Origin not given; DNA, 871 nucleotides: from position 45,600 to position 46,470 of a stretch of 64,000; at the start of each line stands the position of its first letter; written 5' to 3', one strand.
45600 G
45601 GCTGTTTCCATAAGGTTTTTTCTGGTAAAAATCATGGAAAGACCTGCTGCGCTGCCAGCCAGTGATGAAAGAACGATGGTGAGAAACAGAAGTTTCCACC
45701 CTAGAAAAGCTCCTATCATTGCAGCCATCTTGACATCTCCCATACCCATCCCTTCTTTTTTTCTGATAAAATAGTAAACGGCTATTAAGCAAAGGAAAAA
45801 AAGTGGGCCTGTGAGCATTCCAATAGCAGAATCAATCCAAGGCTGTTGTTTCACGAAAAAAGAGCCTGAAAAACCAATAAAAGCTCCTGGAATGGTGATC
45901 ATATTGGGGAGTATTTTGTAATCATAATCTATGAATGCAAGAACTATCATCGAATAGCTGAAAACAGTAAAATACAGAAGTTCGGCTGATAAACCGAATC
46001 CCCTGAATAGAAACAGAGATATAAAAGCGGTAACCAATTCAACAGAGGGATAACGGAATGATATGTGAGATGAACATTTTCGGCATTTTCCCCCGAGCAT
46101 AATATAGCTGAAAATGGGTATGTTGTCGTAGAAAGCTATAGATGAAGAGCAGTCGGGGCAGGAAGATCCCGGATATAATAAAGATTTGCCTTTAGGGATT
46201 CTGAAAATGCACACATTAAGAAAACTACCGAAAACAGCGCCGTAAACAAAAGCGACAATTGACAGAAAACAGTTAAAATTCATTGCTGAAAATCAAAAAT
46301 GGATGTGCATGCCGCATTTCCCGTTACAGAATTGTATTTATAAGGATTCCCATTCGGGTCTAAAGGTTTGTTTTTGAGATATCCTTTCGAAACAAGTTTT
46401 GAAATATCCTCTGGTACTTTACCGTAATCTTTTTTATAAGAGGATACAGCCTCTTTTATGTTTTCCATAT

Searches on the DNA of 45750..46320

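Call 45: search_rna_families(source=window, start=45750, end=46320, threshold=evalue, max_evalue=0.1)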
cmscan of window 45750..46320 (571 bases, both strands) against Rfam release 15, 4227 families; matches with E-value up to 0.1: 0.
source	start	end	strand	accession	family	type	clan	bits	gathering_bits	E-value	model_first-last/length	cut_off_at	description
